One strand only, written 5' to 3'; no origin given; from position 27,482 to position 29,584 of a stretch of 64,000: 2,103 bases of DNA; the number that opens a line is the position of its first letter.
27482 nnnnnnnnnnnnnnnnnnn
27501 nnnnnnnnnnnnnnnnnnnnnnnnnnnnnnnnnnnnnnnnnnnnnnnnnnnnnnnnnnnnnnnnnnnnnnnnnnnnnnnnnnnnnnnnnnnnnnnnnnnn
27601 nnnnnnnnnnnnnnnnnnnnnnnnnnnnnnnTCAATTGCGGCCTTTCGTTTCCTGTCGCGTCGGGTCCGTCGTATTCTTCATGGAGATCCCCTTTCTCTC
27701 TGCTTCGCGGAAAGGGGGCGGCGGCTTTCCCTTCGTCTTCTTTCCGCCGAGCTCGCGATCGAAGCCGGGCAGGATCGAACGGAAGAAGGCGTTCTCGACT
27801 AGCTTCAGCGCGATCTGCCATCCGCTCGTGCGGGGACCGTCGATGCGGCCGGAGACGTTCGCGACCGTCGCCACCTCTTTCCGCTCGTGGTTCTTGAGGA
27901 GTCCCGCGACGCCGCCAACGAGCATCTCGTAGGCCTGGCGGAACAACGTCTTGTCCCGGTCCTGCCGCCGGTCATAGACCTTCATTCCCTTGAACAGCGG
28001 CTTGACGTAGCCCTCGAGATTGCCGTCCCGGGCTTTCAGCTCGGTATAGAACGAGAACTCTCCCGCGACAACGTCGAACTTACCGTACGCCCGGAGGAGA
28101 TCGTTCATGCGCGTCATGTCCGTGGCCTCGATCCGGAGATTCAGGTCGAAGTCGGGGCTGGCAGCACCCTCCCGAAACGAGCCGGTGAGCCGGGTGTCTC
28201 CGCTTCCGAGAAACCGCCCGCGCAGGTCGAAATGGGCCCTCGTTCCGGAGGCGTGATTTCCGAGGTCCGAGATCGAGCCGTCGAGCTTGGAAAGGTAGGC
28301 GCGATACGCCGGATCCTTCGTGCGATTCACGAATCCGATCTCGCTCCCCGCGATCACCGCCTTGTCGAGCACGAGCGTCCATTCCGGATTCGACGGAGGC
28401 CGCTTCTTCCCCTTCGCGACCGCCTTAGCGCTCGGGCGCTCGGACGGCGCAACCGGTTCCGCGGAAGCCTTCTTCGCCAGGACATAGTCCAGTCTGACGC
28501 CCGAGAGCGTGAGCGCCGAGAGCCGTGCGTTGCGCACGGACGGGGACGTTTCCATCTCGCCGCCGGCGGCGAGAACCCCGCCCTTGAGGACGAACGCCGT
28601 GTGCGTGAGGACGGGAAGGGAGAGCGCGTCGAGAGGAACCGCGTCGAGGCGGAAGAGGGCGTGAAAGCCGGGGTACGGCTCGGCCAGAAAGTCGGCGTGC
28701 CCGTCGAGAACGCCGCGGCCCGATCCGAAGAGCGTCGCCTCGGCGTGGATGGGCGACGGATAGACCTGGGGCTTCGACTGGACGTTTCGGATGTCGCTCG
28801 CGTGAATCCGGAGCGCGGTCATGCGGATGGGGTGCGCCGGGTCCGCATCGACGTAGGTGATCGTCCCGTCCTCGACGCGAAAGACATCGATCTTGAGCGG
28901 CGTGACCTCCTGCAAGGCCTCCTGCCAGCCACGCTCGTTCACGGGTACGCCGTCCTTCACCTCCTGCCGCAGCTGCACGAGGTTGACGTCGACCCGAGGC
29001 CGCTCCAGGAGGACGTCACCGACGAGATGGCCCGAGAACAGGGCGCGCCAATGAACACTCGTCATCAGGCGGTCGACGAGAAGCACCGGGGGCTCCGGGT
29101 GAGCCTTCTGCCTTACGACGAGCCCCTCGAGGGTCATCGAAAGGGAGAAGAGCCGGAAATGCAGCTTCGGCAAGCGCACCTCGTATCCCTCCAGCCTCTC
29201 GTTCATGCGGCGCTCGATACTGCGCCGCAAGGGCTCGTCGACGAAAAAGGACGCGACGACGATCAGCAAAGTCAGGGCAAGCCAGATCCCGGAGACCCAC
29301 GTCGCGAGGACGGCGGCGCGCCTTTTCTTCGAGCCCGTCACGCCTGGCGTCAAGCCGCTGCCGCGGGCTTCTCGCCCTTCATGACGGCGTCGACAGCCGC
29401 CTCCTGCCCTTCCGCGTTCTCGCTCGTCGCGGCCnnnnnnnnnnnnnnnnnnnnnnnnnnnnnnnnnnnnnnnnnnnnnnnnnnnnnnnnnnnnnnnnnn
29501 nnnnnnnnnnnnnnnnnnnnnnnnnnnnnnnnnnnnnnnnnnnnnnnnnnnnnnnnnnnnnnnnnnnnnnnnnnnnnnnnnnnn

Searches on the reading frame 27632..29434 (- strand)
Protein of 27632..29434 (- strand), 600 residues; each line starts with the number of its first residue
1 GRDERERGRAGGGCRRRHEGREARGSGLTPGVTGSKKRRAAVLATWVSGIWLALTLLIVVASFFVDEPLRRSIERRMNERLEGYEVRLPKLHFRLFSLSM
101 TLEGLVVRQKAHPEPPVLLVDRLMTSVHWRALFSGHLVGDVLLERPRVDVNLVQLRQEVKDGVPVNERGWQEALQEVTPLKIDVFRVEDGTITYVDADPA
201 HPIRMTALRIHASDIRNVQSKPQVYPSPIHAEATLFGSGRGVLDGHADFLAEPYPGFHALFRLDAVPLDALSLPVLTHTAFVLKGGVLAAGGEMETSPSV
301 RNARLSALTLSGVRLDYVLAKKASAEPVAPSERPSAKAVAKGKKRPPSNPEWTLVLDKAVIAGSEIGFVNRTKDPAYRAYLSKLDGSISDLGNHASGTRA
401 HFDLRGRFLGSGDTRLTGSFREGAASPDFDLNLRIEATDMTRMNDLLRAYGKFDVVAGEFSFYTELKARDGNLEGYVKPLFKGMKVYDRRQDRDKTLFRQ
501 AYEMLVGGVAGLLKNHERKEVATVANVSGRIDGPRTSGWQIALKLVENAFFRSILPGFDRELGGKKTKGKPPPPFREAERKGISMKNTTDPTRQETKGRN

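Call 10: search_protein_families(library=pfam, proteins=[window:27632-29434:-])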
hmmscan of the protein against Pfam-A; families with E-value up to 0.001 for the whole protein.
window:27632-29434:- (600 aa): 1 family
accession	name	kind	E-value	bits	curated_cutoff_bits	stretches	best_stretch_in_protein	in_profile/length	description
PF05359.17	DUF748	-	9.3e-31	107.2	50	2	325-486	651-800/1037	Domain of Unknown Function (DUF748)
